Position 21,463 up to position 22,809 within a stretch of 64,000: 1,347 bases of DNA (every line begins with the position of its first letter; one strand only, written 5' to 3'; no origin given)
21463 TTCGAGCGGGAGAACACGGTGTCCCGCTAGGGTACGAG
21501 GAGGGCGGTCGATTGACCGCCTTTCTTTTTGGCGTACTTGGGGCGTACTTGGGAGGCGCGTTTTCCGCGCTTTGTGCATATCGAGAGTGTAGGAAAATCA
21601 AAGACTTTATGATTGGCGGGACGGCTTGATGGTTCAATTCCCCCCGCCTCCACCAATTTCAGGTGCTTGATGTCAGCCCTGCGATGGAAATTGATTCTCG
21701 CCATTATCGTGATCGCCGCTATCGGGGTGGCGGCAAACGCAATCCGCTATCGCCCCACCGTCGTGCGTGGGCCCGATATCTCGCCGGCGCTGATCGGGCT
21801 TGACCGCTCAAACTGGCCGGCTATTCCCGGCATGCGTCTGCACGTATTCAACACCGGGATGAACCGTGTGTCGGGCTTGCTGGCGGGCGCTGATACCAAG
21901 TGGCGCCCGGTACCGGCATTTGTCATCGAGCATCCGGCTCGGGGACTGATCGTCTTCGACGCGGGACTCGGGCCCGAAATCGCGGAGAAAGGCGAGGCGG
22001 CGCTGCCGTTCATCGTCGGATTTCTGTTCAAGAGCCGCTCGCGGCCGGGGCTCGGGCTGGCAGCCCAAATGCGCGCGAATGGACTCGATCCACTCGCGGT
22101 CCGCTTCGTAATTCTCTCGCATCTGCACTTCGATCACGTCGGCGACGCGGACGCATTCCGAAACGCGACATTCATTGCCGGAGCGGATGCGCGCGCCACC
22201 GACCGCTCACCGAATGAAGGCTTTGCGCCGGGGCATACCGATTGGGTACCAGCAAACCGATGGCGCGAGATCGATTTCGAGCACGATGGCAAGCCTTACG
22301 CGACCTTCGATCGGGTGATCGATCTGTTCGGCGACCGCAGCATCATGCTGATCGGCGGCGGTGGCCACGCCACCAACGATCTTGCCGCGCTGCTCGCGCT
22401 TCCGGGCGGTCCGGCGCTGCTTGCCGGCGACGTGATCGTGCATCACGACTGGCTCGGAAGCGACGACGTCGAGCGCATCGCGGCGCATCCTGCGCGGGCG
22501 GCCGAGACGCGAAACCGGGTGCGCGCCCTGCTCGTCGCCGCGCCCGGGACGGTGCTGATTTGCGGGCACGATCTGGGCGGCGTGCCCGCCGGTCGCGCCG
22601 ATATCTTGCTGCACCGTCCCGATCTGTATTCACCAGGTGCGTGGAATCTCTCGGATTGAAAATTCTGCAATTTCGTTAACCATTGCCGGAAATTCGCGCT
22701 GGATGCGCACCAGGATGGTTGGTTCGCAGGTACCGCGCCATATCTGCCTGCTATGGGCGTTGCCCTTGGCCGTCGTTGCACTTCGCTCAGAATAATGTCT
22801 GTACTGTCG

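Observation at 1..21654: Right-hand arm of an integrated mobile element ending at a tmRNA/tRNA 3'-end-like repeat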

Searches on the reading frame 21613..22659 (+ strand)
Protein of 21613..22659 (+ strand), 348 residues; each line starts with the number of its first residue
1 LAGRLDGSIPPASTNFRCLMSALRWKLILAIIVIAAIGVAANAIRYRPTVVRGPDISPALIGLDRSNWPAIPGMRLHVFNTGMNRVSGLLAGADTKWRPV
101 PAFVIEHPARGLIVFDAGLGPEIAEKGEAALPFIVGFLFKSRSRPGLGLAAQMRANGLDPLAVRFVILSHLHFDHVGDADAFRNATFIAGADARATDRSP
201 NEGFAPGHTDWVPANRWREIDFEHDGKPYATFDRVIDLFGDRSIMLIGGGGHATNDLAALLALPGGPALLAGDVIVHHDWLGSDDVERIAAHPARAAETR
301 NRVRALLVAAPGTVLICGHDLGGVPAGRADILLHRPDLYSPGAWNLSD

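Call 8: search_protein_families(library=pfam, proteins=[window:21613-22659:+], max_evalue=0.01)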
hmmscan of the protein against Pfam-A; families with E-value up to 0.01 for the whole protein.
window:21613-22659:+ (348 aa): 2 families
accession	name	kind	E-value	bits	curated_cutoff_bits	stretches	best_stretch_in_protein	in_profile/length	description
PF00753.33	Lactamase_B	-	1.3e-14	55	22.7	1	97-319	3-196/196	Metallo-beta-lactamase superfamily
PF12706.13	Lactamase_B_2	-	1.3e-05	25.3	27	1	145-221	7-91/200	Beta-lactamase superfamily domain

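Call 17: find_homologous_proteins(query=window:21670-22656:+, max_evalue=1e-20)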
Query window:21670-22656:+ (329 aa): 70 proteins with E <= 1e-20 among 8000 candidates.
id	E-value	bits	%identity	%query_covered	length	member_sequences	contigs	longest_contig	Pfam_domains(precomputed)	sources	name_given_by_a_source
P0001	2.6e-217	738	100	100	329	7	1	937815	PF00753.34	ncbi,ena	-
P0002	1.6e-185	634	86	99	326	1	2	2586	PF00753.34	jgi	-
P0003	8.9e-172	589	82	92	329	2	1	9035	PF00753.34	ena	-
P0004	1.6e-169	581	81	93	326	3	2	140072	PF00753.34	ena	-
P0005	2.0e-112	394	60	92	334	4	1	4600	PF00753.34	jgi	jgi:N-acyl homoserine lactone hydrolase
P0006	5.6e-112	392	61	92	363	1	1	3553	PF12706.14,PF00753.34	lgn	-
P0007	1.0e-111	391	58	95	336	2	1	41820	PF00753.34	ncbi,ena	-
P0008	2.2e-111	390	61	91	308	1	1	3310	PF00753.34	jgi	-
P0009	1.2e-110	388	57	95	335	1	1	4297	PF23023.2,PF00753.34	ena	-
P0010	3.8e-109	383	60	91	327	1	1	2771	PF12706.14,PF00753.34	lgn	-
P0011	1.1e-108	381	59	92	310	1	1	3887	PF00753.34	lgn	-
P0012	1.7e-108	381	58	91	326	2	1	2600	PF00753.34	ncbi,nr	ncbi:MAG: MBL fold metallo-hydrolase [Deltaproteobacteria bacterium]|nr:MAG: MBL fold metallo-hydrol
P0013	4.3e-106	373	64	82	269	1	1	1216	PF00753.34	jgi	-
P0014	2.3e-105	370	58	91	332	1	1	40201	PF00753.34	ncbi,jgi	-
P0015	2.9e-105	370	59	88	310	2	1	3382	PF12706.14,PF00753.34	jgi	-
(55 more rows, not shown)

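Call 18: find_encoding_contigs(protein=P0001, flank=10000, max_places=4)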
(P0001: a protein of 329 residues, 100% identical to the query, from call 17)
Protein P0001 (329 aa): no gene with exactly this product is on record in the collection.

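Call 19: find_encoding_contigs(protein=P0004, flank=10000, max_places=4)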
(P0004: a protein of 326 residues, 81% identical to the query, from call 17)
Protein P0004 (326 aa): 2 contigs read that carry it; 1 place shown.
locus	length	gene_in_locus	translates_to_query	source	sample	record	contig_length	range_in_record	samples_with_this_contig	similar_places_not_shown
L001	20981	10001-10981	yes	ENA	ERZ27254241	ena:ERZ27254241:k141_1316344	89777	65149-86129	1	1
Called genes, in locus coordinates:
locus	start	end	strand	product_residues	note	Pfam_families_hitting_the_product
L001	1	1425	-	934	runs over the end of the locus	-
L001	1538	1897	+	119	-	-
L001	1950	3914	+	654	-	PF13181:TPR_8 (faint), PF13371:TPR_9 (faint), PF13374:TPR_10 (faint), PF13414:TPR_11 (faint), PF13424:TPR_12 (faint), PF13428:TPR_14 (faint), PF00515:TPR_1 (weak), PF07719:TPR_2 (weak), +4 more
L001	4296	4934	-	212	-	PF00578:AhpC-TSA, PF08534:Redoxin, PF10417:1-cysPrx_C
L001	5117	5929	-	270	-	PF00378:ECH_1, PF16113:ECH_2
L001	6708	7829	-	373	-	PF13431:TPR_17 (faint), PF13226:DUF4034 (weak), PF00515:TPR_1 (faint), PF07719:TPR_2 (faint), PF13414:TPR_11 (faint), PF13432:TPR_16 (weak), PF13371:TPR_9 (weak)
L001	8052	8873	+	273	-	PF03976:PPK2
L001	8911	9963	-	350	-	PF12625:Arabinose_bd, PF00165:HTH_AraC (faint), PF12833:HTH_18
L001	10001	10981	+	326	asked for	PF00753:Lactamase_B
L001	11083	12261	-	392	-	PF05940:NnrS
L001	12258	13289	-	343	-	PF07731:Cu-oxidase_2 (faint), PF07732:Cu-oxidase_3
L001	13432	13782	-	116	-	-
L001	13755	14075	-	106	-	-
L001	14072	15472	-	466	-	PF00115:COX1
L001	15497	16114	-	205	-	-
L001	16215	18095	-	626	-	PF00224:PK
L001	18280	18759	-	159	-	PF01451:LMWPc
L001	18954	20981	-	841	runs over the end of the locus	PF00690:Cation_ATPase_N, PF00122:E1-E2_ATPase, PF13246:Cation_ATPase, PF00702:Hydrolase, PF00689:Cation_ATPase_C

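Call 25: find_encoding_contigs(protein=P0071, flank=10000, max_places=5)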
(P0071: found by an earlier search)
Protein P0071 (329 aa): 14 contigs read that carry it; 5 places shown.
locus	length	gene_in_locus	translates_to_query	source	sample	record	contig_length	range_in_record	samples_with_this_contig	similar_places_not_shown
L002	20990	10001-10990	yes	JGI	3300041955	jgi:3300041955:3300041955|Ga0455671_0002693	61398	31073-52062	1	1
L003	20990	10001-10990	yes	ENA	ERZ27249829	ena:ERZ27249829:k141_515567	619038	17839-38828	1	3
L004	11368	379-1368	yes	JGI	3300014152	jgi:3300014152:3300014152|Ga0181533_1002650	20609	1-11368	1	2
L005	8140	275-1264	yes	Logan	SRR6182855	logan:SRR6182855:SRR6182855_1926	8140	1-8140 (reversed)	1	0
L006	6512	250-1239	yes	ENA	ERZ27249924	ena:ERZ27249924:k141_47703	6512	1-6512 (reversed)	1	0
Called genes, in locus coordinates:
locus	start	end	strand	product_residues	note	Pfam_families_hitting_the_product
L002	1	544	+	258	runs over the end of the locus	PF02654:CobS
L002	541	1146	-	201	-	PF01121:CoaE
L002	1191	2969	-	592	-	PF00664:ABC_membrane, PF00005:ABC_tran, PF02463:SMC_N (faint)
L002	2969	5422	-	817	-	PF00535:Glycos_transf_2, PF10111:Glyco_tranf_2_2 (weak), PF13641:Glyco_tranf_2_3, PF13632:Glyco_trans_2_3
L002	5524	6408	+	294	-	PF12146:Hydrolase_4, PF00561:Abhydrolase_1, PF12697:Abhydrolase_6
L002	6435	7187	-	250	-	PF10294:Methyltransf_16 (weak), PF02475:TRM5-TYW2_MTfase, PF05175:MTS, PF08242:Methyltransf_12 (weak), PF13649:Methyltransf_25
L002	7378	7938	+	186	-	PF04011:LemA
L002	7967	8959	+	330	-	PF01435:Peptidase_M48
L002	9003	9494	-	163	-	PF01668:SmpB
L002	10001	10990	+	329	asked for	PF00753:Lactamase_B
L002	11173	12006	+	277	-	-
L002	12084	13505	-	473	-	-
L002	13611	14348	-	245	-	PF07885:Ion_trans_2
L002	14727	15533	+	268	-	PF00072:Response_reg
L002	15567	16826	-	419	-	PF00067:p450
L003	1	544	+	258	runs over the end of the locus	PF02654:CobS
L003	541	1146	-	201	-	PF01121:CoaE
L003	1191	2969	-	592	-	PF00664:ABC_membrane, PF00005:ABC_tran, PF02463:SMC_N (faint)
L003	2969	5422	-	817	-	PF00535:Glycos_transf_2, PF10111:Glyco_tranf_2_2 (weak), PF13641:Glyco_tranf_2_3, PF13632:Glyco_trans_2_3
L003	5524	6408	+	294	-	PF12146:Hydrolase_4, PF00561:Abhydrolase_1, PF12697:Abhydrolase_6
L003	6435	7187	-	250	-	PF10294:Methyltransf_16 (weak), PF02475:TRM5-TYW2_MTfase, PF05175:MTS, PF08242:Methyltransf_12 (weak), PF13649:Methyltransf_25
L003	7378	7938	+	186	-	PF04011:LemA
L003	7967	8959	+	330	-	PF01435:Peptidase_M48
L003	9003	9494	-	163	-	PF01668:SmpB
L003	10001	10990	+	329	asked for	PF00753:Lactamase_B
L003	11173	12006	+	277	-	-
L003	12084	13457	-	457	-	-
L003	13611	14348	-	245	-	PF07885:Ion_trans_2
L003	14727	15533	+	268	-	PF00072:Response_reg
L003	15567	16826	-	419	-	PF00067:p450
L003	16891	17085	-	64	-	PF06902:Fer4_19 (weak), PF13459:Fer4_15, PF13370:Fer4_13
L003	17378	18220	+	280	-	PF00296:Bac_luciferase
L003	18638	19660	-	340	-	-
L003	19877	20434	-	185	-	-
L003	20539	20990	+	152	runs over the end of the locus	PF02082:Rrf2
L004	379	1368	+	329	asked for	PF00753:Lactamase_B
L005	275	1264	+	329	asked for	PF00753:Lactamase_B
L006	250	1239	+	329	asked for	PF00753:Lactamase_B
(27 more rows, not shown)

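Call 30: find_encoding_contigs(protein=P0091, flank=10000, max_places=3)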
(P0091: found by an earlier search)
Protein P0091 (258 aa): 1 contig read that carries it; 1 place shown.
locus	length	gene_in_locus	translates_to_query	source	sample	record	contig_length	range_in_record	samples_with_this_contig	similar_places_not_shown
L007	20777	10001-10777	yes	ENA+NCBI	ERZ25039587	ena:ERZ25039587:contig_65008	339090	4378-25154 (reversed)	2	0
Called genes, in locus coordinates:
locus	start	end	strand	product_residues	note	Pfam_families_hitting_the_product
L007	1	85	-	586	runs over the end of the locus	PF01436:NHL (faint), PF06739:SBBP (faint)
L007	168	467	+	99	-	-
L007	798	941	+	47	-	-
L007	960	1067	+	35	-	-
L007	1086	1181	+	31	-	-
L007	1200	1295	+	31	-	-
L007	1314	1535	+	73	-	-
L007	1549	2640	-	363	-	-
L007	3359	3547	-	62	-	-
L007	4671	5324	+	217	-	PF13814:Replic_Relax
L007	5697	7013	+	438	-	PF02534:T4SS-DNA_transf (faint), PF10412:TrwB_AAD_bind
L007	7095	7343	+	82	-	-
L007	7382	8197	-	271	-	-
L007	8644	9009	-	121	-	-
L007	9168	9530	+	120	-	PF15919:HicB_lk_antitox, PF21748:UPF0150 (faint)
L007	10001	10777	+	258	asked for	PF00142:Fer4_NifH (weak), PF01656:CbiA, PF02374:ArsA_ATPase, PF06564:CBP_BcsQ, PF09140:MipZ (weak), PF10609:ParA, PF13614:AAA_31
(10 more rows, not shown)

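Call 35: find_related_loci(query=L003:9003-9494:-, collection=genome_contigs, flank=10000)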
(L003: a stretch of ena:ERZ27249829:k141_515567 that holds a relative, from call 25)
Query L003:9003-9494:- (163 aa) in genome_contigs; peptide patterns used: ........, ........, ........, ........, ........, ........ (x = any residue, [..] = any of these).
600 stretches matched a pattern (row limit reached: there are more); 535 encode a relative of the query (tblastn E <= 1e-3); the best 80 are kept; 80 distinct loci.
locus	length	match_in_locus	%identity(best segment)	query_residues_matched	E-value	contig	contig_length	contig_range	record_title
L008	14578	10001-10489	99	1-163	9e-105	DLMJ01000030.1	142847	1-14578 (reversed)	MAG TPA_asm: Candidatus Binatus soli isolate UBA7539 UBA7539_contig_58, whole genome shotgun sequence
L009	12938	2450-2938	98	1-163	1e-104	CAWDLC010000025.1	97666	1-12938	MAG: Candidatus Binataceae bacterium isolate MFD04492.bin.2.156 genome assembly, contig: contig_45427, whole genome shot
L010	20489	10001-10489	98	1-163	3e-104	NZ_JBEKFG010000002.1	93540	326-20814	MAG: Candidatus Binatus sp. isolate SPRUCE 224 SPRUCE_224_2, whole genome shotgun sequence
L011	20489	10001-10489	98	1-163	2e-104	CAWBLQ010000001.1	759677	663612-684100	MAG: Candidatus Binataceae bacterium isolate MFD02248.bin.1.59 genome assembly, contig: contig_10777, whole genome shotg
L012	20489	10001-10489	94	1-163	2e-100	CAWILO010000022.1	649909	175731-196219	MAG: uncultured delta proteobacterium isolate MFD03346.bin.1.66 genome assembly, contig: contig_5690, whole genome shotg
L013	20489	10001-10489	94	1-163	1e-100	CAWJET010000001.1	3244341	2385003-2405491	MAG: uncultured delta proteobacterium isolate MFD09222.bin.1.22 genome assembly, contig: contig_37878, whole genome shot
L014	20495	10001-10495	92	1-163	6e-98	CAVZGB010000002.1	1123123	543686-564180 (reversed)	MAG: uncultured delta proteobacterium isolate MFD05521.bin.1.220 genome assembly, contig: contig_13144, whole genome sho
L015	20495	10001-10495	92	1-163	7e-98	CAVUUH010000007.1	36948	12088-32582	MAG: uncultured delta proteobacterium isolate MFD00964.bin.2.3 genome assembly, contig: contig_110565, whole genome shot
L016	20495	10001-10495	91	1-163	4e-97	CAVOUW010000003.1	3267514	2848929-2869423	MAG: uncultured delta proteobacterium isolate MFD10064.bin.1.24 genome assembly, contig: contig_9770, whole genome shotg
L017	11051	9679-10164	84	1-163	3e-88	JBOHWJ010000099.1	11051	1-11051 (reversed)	MAG: Candidatus Binataceae bacterium isolate TC-S_metawrap_bin.57 k127_2556311, whole genome shotgun sequence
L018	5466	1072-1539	88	7-163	2e-88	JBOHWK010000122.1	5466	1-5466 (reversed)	MAG: Candidatus Binataceae bacterium isolate TC-S_metabat2.bin.46 k127_694266, whole genome shotgun sequence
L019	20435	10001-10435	93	2-146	3e-88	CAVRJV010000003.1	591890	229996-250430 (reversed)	MAG: uncultured delta proteobacterium isolate MFD05580.bin.2.15 genome assembly, contig: contig_27222, whole genome shot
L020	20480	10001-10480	83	5-163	1e-86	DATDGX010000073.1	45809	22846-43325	MAG TPA_asm: Candidatus Binataceae bacterium isolate SMAG_U263 k141_260881, whole genome shotgun sequence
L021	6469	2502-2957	86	12-163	2e-86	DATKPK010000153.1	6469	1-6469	MAG TPA_asm: Candidatus Binataceae bacterium isolate SMAG_U14789 k141_1444347, whole genome shotgun sequence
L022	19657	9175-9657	82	1-163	2e-86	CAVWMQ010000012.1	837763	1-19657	MAG: uncultured delta proteobacterium isolate MFD01248.bin.1.68 genome assembly, contig: contig_6181, whole genome shotg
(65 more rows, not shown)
